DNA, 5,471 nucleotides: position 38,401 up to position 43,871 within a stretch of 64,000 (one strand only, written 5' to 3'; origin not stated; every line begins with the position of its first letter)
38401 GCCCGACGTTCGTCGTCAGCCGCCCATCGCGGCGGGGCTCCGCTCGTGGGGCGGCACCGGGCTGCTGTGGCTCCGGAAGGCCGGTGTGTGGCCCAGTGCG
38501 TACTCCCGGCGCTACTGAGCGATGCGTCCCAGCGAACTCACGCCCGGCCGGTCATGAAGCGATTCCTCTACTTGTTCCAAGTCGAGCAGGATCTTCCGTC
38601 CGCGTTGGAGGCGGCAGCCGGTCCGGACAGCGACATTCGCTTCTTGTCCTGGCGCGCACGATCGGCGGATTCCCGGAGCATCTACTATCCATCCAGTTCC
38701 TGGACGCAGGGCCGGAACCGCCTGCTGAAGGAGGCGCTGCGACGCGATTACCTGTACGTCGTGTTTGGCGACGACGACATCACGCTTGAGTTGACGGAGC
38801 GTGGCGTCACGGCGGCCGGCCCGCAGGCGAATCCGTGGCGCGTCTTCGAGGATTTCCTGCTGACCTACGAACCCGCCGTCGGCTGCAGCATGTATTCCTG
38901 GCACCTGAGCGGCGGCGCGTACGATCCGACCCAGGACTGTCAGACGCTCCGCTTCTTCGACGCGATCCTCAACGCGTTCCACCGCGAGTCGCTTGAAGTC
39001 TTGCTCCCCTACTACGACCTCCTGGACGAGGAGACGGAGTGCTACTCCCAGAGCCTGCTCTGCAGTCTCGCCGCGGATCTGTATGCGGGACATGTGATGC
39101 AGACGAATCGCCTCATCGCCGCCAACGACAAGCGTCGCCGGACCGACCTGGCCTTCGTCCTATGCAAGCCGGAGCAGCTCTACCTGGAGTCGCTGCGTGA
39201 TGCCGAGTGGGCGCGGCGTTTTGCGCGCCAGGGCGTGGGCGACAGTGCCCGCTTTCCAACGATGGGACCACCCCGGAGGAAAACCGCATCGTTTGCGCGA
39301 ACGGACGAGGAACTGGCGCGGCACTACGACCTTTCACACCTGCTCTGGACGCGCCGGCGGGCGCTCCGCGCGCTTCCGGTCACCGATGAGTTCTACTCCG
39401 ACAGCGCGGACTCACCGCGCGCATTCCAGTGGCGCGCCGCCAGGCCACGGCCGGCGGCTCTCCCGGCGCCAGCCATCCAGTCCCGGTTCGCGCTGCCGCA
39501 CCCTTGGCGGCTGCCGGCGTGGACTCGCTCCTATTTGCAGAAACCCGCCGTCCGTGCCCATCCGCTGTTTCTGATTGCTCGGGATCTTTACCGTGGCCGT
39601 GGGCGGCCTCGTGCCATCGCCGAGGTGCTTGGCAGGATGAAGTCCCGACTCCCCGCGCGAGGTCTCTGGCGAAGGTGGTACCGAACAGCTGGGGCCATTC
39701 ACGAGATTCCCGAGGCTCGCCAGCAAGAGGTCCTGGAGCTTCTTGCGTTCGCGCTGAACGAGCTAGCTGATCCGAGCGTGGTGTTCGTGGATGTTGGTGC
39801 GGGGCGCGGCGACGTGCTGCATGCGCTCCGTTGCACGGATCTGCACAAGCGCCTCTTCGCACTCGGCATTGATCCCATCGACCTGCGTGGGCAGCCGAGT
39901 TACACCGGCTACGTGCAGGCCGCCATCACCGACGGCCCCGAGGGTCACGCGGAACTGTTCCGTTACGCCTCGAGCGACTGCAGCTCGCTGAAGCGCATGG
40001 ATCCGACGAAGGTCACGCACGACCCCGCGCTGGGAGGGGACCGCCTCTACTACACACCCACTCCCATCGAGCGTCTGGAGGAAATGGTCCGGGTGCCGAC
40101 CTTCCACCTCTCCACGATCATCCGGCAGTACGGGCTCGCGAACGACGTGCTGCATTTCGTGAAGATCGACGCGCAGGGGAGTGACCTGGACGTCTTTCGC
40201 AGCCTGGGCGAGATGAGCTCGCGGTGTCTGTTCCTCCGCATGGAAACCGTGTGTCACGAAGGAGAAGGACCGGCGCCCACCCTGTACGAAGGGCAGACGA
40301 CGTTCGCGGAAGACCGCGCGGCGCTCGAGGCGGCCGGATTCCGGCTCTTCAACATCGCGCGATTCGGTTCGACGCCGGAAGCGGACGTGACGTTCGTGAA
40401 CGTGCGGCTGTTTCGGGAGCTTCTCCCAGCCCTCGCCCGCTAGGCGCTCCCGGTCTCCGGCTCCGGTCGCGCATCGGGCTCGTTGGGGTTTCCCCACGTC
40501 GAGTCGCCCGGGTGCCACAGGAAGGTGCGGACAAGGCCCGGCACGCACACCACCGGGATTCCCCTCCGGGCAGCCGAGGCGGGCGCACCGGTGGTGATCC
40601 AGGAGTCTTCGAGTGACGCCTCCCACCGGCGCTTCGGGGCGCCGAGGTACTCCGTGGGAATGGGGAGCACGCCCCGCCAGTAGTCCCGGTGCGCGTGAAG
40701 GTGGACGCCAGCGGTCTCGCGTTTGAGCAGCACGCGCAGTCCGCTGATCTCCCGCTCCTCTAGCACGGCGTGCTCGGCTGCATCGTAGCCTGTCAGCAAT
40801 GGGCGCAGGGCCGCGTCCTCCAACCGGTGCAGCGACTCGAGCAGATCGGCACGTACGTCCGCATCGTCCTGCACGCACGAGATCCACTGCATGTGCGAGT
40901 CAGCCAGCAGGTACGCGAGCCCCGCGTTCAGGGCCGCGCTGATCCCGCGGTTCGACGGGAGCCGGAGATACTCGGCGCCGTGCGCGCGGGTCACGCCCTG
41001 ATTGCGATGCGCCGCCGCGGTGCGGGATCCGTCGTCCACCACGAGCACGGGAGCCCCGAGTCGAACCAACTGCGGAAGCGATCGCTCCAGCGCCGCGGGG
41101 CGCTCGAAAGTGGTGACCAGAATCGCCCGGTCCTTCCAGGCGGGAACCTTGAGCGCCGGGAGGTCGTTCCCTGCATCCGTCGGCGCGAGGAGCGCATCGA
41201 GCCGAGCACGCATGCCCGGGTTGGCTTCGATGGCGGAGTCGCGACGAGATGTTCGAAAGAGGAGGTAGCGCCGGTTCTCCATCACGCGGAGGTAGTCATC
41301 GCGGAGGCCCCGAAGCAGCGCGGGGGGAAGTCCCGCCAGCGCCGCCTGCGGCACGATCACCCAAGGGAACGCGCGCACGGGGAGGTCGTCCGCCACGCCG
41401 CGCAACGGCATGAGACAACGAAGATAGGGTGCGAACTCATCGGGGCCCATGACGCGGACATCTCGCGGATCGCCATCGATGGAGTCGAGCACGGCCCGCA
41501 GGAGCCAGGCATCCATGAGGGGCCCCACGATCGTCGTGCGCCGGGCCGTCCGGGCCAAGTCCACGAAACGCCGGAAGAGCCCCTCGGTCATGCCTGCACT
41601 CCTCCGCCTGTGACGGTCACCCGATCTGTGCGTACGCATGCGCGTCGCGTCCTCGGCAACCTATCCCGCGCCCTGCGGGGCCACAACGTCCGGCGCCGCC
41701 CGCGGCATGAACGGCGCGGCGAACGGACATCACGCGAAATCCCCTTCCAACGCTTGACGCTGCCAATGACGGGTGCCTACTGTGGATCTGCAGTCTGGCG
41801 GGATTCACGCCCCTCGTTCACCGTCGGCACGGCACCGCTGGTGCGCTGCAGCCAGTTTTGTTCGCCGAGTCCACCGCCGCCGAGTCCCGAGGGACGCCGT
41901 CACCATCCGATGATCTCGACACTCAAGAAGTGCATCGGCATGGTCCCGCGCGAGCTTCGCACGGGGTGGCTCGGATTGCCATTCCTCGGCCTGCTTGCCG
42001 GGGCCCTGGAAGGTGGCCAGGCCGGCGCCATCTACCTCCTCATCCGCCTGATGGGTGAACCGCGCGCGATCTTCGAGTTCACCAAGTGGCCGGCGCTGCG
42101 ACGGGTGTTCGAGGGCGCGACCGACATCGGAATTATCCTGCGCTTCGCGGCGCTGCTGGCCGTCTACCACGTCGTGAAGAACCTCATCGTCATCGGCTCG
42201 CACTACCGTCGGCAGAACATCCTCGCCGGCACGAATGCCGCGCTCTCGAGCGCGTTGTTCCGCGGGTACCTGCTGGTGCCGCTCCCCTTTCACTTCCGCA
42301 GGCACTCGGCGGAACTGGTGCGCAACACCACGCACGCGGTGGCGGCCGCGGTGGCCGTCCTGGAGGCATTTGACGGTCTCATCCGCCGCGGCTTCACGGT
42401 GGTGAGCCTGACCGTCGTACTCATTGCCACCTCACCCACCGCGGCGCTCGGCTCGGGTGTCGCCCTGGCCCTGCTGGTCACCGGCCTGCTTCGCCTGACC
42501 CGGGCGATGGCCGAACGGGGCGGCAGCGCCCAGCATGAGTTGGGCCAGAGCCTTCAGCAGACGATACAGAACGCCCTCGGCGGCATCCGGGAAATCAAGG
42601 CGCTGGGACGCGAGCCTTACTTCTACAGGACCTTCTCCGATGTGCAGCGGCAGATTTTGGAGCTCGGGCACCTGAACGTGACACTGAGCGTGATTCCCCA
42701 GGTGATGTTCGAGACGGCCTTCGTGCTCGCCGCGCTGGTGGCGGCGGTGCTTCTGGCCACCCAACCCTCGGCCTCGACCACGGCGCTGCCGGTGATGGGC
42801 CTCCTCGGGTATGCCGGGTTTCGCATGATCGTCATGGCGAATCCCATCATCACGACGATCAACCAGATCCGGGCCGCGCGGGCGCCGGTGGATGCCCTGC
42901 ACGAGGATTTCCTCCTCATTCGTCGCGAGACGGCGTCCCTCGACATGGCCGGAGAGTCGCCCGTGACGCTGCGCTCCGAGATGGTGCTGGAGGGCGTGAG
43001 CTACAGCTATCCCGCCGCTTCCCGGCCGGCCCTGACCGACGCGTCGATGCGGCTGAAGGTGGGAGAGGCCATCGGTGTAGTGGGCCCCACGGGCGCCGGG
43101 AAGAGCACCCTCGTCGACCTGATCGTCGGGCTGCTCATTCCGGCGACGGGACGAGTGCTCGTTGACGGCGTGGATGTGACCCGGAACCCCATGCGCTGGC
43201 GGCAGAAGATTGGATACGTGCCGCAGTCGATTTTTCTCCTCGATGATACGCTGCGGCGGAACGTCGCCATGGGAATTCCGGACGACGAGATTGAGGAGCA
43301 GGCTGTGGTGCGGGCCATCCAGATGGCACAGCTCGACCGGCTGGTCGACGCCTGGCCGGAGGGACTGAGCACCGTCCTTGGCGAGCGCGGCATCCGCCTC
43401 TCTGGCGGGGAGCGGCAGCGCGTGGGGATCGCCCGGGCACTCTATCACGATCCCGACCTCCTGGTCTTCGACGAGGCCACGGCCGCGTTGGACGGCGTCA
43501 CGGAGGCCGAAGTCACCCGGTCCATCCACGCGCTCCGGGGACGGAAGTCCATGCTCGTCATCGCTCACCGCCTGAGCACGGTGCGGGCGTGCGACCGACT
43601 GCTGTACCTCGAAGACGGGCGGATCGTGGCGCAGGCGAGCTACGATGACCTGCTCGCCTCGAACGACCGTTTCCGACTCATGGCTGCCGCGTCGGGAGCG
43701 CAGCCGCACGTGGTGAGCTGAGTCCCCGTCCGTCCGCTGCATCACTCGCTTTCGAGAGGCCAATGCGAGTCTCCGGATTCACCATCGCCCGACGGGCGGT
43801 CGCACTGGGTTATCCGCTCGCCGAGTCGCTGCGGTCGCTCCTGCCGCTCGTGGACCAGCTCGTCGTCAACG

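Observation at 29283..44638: A methylation-heavy glycan island is translationally coupled to lptF/lptG and carries an MsbA/PglK-like exporter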

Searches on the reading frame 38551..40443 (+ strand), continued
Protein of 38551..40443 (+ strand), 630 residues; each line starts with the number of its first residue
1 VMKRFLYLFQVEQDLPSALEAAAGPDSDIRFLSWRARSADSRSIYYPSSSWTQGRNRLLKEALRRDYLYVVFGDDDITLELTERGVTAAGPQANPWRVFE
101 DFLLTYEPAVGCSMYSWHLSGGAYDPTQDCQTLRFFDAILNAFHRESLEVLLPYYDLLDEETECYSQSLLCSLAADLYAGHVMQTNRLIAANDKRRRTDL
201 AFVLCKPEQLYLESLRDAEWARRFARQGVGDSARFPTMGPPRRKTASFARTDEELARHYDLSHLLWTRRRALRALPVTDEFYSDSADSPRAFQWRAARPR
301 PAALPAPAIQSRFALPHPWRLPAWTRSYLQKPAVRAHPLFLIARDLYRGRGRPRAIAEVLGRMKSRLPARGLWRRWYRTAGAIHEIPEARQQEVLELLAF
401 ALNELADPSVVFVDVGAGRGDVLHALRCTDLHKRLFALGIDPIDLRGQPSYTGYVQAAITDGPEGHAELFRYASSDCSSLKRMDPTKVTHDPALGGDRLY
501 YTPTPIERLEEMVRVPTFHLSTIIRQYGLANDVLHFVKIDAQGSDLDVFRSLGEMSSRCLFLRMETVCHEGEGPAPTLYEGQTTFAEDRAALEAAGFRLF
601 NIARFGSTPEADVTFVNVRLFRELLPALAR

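Call 87: find_encoding_contigs(protein=P0040, flank=10000, max_places=2)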
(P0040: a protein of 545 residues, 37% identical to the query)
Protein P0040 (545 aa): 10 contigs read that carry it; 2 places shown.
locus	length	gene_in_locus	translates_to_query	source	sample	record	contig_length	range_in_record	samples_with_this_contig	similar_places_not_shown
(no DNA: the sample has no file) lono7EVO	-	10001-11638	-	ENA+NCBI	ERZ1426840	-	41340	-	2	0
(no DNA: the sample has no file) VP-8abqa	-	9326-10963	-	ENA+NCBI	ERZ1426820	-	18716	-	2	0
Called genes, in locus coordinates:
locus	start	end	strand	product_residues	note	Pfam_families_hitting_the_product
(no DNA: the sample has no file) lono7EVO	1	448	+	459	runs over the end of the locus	PF04055:Radical_SAM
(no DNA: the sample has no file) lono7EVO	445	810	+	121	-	-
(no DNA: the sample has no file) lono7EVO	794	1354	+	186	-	PF05402:PqqD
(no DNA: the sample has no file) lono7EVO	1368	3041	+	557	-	PF02310:B12-binding, PF04055:Radical_SAM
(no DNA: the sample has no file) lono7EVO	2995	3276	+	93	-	PF05402:PqqD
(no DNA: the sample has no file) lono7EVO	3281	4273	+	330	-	PF04055:Radical_SAM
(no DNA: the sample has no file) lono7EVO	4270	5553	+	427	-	PF02310:B12-binding, PF04055:Radical_SAM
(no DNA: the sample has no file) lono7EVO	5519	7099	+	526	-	PF13353:Fer4_12 (weak), PF04055:Radical_SAM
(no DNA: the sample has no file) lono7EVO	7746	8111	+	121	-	-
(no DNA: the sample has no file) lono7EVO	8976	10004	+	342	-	PF03385:STELLO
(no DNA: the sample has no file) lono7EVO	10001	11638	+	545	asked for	-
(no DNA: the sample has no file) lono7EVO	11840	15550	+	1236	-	PF13620:CarboxypepD_reg, PF25183:OMP_b-brl_4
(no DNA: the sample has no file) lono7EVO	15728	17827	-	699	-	PF12895:ANAPC3 (faint), PF13428:TPR_14 (faint), PF13181:TPR_8 (faint), PF13432:TPR_16 (weak), PF13371:TPR_9 (weak), PF13432:TPR_16 (weak), PF14559:TPR_19 (weak), PF13429:TPR_15, +13 more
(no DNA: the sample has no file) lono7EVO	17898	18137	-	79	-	-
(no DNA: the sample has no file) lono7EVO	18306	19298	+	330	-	PF10343:Q_salvage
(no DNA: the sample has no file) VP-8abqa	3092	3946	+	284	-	PF05050:Methyltransf_21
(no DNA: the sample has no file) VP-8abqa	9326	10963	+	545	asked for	-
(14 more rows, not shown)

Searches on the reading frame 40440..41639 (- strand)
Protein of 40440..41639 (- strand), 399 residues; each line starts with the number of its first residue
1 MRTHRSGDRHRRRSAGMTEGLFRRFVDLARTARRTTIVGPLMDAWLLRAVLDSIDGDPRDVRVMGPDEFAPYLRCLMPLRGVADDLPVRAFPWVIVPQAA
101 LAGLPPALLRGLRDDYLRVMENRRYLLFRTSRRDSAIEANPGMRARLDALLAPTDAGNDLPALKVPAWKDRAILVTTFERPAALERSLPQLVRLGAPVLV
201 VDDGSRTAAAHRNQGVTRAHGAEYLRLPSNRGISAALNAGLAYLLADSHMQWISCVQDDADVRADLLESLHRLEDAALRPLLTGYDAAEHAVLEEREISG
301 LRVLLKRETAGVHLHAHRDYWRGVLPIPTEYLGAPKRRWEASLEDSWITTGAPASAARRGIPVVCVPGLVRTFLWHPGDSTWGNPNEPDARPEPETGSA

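Call 7: search_protein_families(library=pfam, proteins=[window:40440-41639:-], max_evalue=0.01)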
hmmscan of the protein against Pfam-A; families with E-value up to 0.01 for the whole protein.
window:40440-41639:- (399 aa): 1 family
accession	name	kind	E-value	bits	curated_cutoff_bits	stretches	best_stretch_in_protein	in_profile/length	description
PF00535.33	Glycos_transf_2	-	1.1e-08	35.6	23.3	1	173-270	2-99/168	Glycosyl transferase family 2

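Call 10: search_protein_families(library=ncbifam, proteins=[window:40440-41639:-], max_evalue=0.001)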
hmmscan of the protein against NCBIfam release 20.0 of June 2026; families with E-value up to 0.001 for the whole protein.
window:40440-41639:- (399 aa): 1 family
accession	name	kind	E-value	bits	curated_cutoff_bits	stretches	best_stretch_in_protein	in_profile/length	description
NF058614.1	PPMAGASynPpgS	equivalog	0.00024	20.6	370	1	173-278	4-106/226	polyprenyl-phospho-N-acetylgalactosaminyl synthase PpgS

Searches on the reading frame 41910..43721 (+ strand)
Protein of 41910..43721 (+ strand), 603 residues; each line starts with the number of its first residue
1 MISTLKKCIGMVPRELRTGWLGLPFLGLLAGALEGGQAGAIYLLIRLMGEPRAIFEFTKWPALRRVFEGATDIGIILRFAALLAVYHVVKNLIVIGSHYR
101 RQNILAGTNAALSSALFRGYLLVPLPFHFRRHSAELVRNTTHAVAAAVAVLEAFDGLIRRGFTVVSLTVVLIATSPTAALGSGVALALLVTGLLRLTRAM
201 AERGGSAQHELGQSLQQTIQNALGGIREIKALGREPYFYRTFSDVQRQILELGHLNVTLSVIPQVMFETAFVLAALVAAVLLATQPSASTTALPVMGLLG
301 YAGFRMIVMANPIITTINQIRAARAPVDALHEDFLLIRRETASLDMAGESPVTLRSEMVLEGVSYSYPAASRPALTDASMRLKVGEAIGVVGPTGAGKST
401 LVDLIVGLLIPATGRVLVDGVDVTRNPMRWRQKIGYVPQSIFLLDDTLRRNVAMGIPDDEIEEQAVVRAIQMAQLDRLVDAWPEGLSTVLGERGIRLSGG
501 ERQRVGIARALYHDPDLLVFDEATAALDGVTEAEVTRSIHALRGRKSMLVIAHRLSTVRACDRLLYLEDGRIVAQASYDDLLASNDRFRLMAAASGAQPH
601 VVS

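Call 7: search_protein_families(library=pfam, proteins=[window:41910-43721:+], max_evalue=0.01)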
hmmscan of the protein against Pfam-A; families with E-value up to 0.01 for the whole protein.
window:41910-43721:+ (603 aa): 4 families
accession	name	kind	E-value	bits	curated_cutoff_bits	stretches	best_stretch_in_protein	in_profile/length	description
PF00005.33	ABC_tran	-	5.7e-29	101.9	25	1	375-525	1-137/137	ABC transporter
PF00664.28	ABC_membrane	-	1.2e-07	32.1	28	1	102-284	66-252/274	ABC transporter transmembrane region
PF02463.25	SMC_N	-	2.8e-06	27.4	40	1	496-565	136-209/220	RecF/RecN/SMC N terminal domain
PF13555.12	AAA_29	-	2.7e-05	24.3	27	1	380-413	17-50/61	P-loop containing region of AAA domain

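Call 10: search_protein_families(library=ncbifam, proteins=[window:41910-43721:+], max_evalue=0.001)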
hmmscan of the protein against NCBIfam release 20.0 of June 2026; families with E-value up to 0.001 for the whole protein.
window:41910-43721:+ (603 aa): 186 families (the best 25 are shown)
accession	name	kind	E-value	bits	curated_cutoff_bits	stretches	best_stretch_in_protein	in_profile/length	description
NF045513.1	HepA_fam_ABC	equivalog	2.5e-81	273.9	725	1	28-585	44-599/610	heterocyst formation ABC transporter subunit HepA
TIGR02203.1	MsbA_lipidA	equivalog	5.8e-76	256.2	602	1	66-587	44-561/572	lipid A export permease/ATP-binding protein MsbA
NF010178.0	PRK13657.1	equivalog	1.8e-71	241.3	733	1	80-596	62-571/588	glucan ABC transporter ATP-binding protein/ permease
NF050066.1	LPSTprtrPglK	equivalog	1.2e-69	235.2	1000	1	74-569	70-557/558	BC-type lipopolysaccharide transporter PglK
TIGR03796.1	NHLM_micro_ABC1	equivalog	1.5e-68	231.7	853.3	1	109-588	226-705/710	NHLP family bacteriocin export ABC transporter peptidase/permease/ATPase subunit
TIGR03375.1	type_I_sec_LssB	subfamily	5.7e-68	229.8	693.1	1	162-584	274-691/696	type I secretion system permease/ATPase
TIGR02204.1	MsbA_rel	hypoth_equivalog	3.7e-67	227.3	780.4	1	108-592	89-572/576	ABC transporter, permease/ATP-binding protein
TIGR03797.1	NHLM_micro_ABC2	equivalog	4.2e-64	217.2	709.4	1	85-591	191-681/686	NHLP bacteriocin export ABC transporter permease/ATPase subunit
TIGR01846.1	type_I_sec_HlyB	subfamily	1.4e-61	208.6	725.55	1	109-589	211-686/694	type I secretion system permease/ATPase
NF008364.0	PRK11160.1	equivalog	3.5e-59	200.9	630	1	163-591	147-571/575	heme ABC transporter ATP-binding protein/permease CydC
TIGR02857.1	CydD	equivalog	1.7e-58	198.9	435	1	66-566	33-528/529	thiol reductant ABC exporter subunit CydD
NF008381.0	PRK11176.1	equivalog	2.2e-57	194.7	867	1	111-587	99-571/582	lipid A ABC transporter ATP-binding protein/permease MsbA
TIGR02868.1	CydC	equivalog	2.5e-57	194.7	329.05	1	164-555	140-530/530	thiol reductant ABC exporter subunit CydC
NF052233.1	CphA_assoc_ABC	equivalog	3.6e-55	187.6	880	1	164-592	318-741/766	cyanophycin metabolism-associated ABC transporter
TIGR01192.1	chvA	subfamily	6e-55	186.9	585.4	1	272-596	254-571/585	glucan export ABC transporter ATP-binding protein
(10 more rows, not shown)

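Call 57: search_solved_structures(query=window:41910-43721:+, max_evalue=1e-30)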
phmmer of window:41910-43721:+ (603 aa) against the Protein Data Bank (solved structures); distinct sequences matched with E-value up to 1e-30: 252 (the best 60 are shown).
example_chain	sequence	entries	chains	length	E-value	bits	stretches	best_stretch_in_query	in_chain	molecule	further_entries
6fn1_A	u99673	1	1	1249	9.6e-91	308.2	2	222-597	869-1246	Human-mouse chimeric ABCB1 (ABCBHM)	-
6fn4_A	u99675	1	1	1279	1e-90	308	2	222-597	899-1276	Apo form of Human-mouse chimeric ABCB1 (ABCB1HM) in complex with Antigen binding fragment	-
6ujt_A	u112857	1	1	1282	1.5e-90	307.5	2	221-597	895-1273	ATP-dependent translocase ABCB1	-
6ujw_A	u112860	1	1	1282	1.7e-90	307.3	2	221-597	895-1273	ATP-dependent translocase ABCB1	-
3g5u_A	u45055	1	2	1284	2.4e-90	306.8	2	221-598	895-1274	Multidrug resistance protein 1a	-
6ujs_A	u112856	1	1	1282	2.5e-90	306.8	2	221-597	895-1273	ATP-dependent translocase ABCB1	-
6ujr_A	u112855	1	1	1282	2.5e-90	306.8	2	221-597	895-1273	ATP-dependent translocase ABCB1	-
4m1m_A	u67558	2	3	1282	2.5e-90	306.8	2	221-597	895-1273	Multidrug resistance protein 1A | ATP-dependent translocase ABCB1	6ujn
3g60_A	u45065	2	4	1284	2.8e-90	306.6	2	226-598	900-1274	Multidrug resistance protein 1a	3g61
5kpi_A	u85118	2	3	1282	2.9e-90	306.6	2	226-597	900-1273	Multidrug resistance protein 1A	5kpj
4m2s_A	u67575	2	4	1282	2.9e-90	306.5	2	226-597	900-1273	Multidrug resistance protein 1A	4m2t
4lsg_A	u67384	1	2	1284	3.6e-90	306.2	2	221-598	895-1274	Multidrug resistance protein 1A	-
6ujp_A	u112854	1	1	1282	3.6e-90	306.2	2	221-597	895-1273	ATP-dependent translocase ABCB1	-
4ksb_A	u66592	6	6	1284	4e-90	306.1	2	226-598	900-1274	Multidrug resistance protein 1A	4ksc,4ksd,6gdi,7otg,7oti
4q9h_A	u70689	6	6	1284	4e-90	306.1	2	226-598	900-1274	Multidrug resistance protein 1A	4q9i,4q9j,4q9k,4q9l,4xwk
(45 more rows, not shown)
